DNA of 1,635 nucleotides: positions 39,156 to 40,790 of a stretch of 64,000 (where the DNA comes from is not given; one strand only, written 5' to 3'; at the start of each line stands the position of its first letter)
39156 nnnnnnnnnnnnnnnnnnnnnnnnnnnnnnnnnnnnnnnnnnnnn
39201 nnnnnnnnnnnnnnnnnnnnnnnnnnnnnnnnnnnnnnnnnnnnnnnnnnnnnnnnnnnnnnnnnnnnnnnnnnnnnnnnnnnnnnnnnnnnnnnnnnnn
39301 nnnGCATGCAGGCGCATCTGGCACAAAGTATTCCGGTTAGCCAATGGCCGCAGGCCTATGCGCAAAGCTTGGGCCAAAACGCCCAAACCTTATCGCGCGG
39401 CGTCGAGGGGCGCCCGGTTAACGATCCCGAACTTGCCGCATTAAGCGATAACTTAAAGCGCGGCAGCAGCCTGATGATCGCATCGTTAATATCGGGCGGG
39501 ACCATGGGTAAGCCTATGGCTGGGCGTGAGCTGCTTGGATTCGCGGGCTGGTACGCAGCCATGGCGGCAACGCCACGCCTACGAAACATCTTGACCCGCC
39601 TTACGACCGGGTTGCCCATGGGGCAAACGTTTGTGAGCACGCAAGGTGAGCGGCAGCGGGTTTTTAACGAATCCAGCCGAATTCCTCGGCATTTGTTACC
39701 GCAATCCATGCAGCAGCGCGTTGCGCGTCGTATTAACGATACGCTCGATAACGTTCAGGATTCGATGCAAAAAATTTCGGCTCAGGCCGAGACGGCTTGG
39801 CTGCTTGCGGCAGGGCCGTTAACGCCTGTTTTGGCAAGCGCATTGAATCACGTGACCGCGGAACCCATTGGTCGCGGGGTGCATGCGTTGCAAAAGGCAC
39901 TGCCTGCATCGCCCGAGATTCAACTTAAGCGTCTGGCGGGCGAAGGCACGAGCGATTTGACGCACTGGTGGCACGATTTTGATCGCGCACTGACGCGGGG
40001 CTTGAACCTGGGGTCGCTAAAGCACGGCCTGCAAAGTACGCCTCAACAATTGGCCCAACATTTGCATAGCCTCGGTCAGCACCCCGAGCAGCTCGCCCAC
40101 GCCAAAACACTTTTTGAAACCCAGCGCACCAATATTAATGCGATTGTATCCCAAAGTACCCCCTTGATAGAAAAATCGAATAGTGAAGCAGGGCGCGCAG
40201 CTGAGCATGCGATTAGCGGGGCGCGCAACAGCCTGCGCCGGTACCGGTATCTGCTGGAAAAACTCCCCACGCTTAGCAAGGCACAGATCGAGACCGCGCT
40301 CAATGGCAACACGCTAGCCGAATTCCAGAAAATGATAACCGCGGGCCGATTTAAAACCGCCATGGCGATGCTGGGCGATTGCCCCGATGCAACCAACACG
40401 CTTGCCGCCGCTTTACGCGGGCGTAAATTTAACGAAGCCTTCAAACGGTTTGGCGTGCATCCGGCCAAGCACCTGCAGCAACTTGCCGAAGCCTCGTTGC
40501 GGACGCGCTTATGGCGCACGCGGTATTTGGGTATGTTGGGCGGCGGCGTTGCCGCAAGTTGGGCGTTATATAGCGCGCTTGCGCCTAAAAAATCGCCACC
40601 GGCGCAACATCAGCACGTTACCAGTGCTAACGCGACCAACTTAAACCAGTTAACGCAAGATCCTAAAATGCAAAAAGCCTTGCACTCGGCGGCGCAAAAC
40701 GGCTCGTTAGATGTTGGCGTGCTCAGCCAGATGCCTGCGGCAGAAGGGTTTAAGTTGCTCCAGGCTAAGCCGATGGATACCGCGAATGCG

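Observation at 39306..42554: GH13 catalytic domain tethered by a single TM helix to a 430-aa unknown N-terminal domain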

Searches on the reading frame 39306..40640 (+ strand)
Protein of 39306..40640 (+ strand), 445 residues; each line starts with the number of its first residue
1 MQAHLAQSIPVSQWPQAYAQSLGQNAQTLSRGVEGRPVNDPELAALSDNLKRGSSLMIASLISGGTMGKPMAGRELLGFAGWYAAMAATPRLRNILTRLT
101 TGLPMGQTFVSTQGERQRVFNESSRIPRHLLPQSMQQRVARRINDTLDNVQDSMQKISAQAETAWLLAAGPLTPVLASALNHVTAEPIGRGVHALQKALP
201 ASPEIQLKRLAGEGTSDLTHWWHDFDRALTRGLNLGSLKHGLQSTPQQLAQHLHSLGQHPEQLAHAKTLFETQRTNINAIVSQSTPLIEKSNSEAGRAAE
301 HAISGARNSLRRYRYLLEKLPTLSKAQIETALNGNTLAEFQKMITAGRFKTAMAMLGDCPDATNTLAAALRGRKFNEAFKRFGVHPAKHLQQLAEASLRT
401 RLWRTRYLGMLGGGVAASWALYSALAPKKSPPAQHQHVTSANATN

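Call 18: search_protein_representatives(protein=window:39306-40640:+)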
Query: 445 residues. Proteins with E-value up to 0.001 (for the whole library): 242; up to 1e-10: 48; up to 1e-30: 12. The best 150 are listed.
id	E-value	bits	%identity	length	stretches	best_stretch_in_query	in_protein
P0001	4.8e-289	974.6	100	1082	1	1-445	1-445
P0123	8.3e-80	285.4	56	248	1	1-229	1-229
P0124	1.1e-49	186.3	32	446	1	13-427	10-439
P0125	1.3e-46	176.1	33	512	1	26-425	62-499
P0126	1.0e-42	163.2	32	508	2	20-183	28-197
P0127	6.0e-36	141.0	30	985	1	33-424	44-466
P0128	8.8e-36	140.4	30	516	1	4-424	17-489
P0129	1.7e-34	136.2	34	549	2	20-194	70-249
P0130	7.0e-34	134.2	35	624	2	25-237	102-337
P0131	7.3e-34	134.1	34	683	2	21-260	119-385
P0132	3.7e-32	128.5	33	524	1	3-425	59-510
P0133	4.8e-31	124.8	29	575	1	3-422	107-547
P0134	2.2e-30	122.7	34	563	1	3-423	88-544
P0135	1.2e-27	113.6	32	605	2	22-197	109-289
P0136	8.4e-27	110.9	34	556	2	16-243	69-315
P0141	2.5e-23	99.4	31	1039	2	27-197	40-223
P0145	4.1e-21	92.1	28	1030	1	38-431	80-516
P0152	1.5e-15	73.8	29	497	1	12-417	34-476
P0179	8.4e-10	54.9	28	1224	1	15-181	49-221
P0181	9.9e-10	54.6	30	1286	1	39-209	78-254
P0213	7.9e-08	48.4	26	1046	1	14-226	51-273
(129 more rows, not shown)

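Call 24: find_homologous_proteins(query=A3, max_evalue=0.001)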
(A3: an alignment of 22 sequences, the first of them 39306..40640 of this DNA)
Query A3 (22 sequences) (445 aa, profile of the alignment): 2 proteins with E <= 0.001 among 8000 candidates.
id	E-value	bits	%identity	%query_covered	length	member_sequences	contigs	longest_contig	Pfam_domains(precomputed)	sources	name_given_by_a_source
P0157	8.8e-152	525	23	91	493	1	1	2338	-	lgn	-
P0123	6.3e-67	245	57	51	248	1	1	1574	-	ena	-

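Call 33: predict_structure(alignment_id=A3)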
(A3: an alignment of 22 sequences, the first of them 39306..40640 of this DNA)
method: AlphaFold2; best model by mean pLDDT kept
length: 445 residues; sequences in the alignment: 22
mean_pLDDT: 77.8   pTM: 0.67
mean pLDDT of the five models: 77.8, 76.2, 75.7, 71.8, 71.4
residues with pLDDT >= 90: 167; 70-90: 148; 50-70: 88; < 50: 42
segments of 3 or more residues with pLDDT < 50: 1-14, 59-71, 433-445
pLDDT, mean of each block of 10 residues (from residue 1): 36 55 66 65 59 51 41 63 70 74 68 67 61 81 82 78 71 77 86 90 90 89 95 87 79 95 94 96 93 90 95 93 94 89 94 90 95 94 93 91 81 74 65 47 44
secondary structure, 60 per line:
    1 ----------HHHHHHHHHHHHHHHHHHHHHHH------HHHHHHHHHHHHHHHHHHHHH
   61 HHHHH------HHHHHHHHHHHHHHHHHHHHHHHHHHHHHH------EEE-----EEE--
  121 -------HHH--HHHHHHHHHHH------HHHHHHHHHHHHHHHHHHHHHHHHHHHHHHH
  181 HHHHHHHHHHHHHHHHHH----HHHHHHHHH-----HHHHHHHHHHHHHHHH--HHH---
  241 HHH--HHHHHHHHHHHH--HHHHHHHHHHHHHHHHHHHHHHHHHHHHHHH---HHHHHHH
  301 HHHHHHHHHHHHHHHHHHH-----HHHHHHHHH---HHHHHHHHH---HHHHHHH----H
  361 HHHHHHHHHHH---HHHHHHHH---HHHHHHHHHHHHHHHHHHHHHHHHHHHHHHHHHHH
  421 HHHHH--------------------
elements in order: H11-33 H40-65 H72-101 E108-110 E116-118 H133-143 H150-198 H203-211 H217-232 H246-257 H260-290 H294-319 H325-333 H337-345 H349-355 H360-371 H375-382 H386-425

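Call 41: fold_search(model_id=the predicted structure, library=pdb)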
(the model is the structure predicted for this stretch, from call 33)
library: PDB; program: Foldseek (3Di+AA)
matches with E <= 10: 116; with E <= 0.001: 0
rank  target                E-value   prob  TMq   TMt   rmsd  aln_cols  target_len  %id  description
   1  4oo9                  6.5e-01  0.10  0.11  0.12  27.5       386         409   14  Structure of the human class C GPCR metabotropic glutamate receptor 5 transmembrane domain in complex with the negative  (released 2014-07-02)
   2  7p2l                  7.9e-01  0.08  0.11  0.11  27.4       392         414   14  thermostabilised 7TM domain of human mGlu5 receptor bound to photoswitchable ligand alloswitch-1 (released 2021-09-08)
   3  5kpi_A                1.2e+00  0.09  0.12  0.05  30.8       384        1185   11  Mouse native PGP (released 2016-11-30)
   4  7kzp_G                1.3e+00  0.04  0.10  0.08  29.0       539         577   13  Structure of the human Fanconi anaemia Core complex (released 2021-03-10)
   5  6ffh                  1.4e+00  0.06  0.10  0.11  27.5       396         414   13  Crystal Structure of mGluR5 in complex with Fenobam at 2.65 A (released 2018-03-07)
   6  3vvo                  1.5e+00  0.05  0.11  0.11  27.4       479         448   12  Crystal structure of MATE in the bent conformation (released 2013-04-03)
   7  9qo0_A                1.6e+00  0.06  0.10  0.11  27.6       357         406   11  Pre-activated 9-subunit COP9 signalosome and neddylated SCF (Skp1-Skp2-Cks1) complex structure (released 2026-02-18)
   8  4mlb_A                1.6e+00  0.04  0.09  0.09  26.6       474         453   11  Reverse polarity of binding pocket suggests different function of a MOP superfamily transporter from Pyrococcus furios (released 2013-09-25)
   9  7cbc_B                1.8e+00  0.06  0.10  0.13  30.4       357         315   15  Crystal structure of a de novo designed switch protein caging a hemagglutinin binder (released 2020-12-23)
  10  7jh5_A                2.0e+00  0.11  0.13  0.17  19.9       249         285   17  Co-LOCKR: de novo designed protein switch (released 2020-09-02)
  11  2nrj                  2.1e+00  0.04  0.10  0.12  30.8       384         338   10  Crystal Structure of Hemolysin binding component from Bacillus cereus (released 2006-11-14)
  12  8ug7_A                2.3e+00  0.05  0.12  0.13  24.2       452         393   11  Mus musculus Otopetrin 2 (mOTOP2) in pH 8.0 (released 2024-08-21)
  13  5k3i_B                2.4e+00  0.06  0.13  0.10  27.8       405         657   16  Crystal structure of Acyl-CoA oxidase-1 in Caenorhabditis elegans complexed with FAD and ATP (released 2016-08-24)
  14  3pja_J                2.6e+00  0.11  0.14  0.24  18.0       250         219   12  Crystal structure of human C3PO complex (released 2011-05-11)
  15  5koy_B                2.6e+00  0.06  0.12  0.05  31.3       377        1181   11  Mouse pgp 34 linker deleted bound with ATP (released 2016-12-14)
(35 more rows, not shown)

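Call 43: list_cluster_members(proteins=[P0124, P0125, P0127, P0141, P0145, P0152, P0181, P0179, P0130, P0213])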
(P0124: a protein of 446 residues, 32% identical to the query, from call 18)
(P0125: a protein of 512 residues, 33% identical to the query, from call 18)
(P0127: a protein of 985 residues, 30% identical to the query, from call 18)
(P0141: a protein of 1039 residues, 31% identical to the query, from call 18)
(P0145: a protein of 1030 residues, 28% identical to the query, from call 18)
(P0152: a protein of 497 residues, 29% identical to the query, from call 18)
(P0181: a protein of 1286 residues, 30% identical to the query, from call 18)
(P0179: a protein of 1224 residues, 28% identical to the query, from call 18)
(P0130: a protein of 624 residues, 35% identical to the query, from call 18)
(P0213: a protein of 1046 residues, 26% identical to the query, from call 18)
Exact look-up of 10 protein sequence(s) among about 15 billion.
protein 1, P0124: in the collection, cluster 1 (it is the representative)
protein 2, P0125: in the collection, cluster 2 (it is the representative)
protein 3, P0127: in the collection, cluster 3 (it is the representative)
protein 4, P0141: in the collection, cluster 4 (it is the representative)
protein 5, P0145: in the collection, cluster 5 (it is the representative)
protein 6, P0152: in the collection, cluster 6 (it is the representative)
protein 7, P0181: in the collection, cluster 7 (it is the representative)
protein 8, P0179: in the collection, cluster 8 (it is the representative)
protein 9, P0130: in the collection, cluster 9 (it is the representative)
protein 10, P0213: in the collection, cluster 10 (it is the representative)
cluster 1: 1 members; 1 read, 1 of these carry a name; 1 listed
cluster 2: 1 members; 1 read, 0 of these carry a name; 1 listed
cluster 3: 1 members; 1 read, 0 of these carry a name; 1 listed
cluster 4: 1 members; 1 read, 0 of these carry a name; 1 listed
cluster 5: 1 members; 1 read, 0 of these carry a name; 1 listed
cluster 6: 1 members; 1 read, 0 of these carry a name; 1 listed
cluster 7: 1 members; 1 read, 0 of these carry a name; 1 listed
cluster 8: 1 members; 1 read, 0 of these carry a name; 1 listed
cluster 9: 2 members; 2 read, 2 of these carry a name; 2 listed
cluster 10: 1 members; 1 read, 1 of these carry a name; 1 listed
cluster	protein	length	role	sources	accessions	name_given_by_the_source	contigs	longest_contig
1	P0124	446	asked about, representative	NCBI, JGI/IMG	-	hypothetical protein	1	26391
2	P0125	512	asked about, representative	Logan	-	-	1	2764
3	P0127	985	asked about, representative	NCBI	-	-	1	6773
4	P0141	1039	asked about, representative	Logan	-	-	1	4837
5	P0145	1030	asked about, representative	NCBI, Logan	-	-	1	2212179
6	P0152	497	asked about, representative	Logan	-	-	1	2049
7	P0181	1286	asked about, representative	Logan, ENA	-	-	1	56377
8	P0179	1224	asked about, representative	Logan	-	-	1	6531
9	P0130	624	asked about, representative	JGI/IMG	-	hypothetical protein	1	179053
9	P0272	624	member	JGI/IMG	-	hypothetical protein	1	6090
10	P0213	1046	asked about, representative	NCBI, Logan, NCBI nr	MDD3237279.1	MAG: hypothetical protein PHV37_04200 [Candidatus Gastranaerophilales bacterium] | hypothetical protein [Candidatus Gastranaerophilales bacterium]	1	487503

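Call 52: search_protein_families(library=pfam, alignment_id=A3, max_evalue=0.01)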
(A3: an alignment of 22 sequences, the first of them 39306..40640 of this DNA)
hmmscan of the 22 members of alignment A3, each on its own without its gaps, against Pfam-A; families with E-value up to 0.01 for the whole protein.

A. member 1, window:39306-40640:+ (445 aa): 1 family
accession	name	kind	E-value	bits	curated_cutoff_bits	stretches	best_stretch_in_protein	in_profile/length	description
PF25541.1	TBCA_PH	-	0.0063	16.7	27.8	1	237-330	37-127/139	PH domain-containing proteins, TBCA domain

B. families by the number of members that match (of 22 scanned): 2 families
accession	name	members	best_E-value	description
PF13233.12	Complex1_LYR_2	1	0.0055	Complex1_LYR-like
PF25541.1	TBCA_PH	1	0.0063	PH domain-containing proteins, TBCA domain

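Call 53: search_solved_structures(query=A3, max_evalue=10)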
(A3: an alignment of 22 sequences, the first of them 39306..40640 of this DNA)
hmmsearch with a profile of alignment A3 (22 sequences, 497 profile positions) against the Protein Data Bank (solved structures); distinct sequences matched with E-value up to 10: 68 (the best 60 are shown).
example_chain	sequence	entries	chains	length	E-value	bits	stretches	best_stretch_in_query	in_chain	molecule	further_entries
7ood_m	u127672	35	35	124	0.0014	20.9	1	347-424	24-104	50S ribosomal protein L17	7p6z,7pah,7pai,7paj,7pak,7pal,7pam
6zff_A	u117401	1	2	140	0.061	15.5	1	272-366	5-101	DNA double-strand break repair Rad50 ATPase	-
9zn0_A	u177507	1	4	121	0.083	15.1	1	287-371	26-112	COMM domain-containing protein 10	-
4tql_A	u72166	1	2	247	0.095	14.9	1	208-391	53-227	Three helix bundle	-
6kos_A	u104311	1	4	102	0.14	14.4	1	288-375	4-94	SUWA (Super WA20)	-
2etd_A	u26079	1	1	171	0.18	14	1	290-409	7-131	lemA protein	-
3vjf_A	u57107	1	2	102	0.19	13.9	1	288-375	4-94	WA20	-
9zmy_A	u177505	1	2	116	0.21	13.8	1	287-371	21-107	COMM domain-containing protein 10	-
6tb3_BW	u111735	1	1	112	0.26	13.4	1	286-368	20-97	General negative regulator of transcription subunit 5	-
8oyv_A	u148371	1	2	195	0.28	13.3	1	312-398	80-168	De novo designed soluble Claudin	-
9sob_J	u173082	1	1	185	0.29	13.3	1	305-457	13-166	Nuclear pore complex protein NUP62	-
7zet_A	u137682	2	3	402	0.4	12.8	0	344-390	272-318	Clusterin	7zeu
9sob_J32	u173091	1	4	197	0.44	12.7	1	305-457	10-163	Nuclear pore complex protein NUP62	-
8w6e_A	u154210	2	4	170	0.45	12.6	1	279-375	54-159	HBC599 in complex with wFAP1.1 | wFAP1.1 structure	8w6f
8qat_A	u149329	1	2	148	0.5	12.5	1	305-389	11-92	Protein Hook homolog 3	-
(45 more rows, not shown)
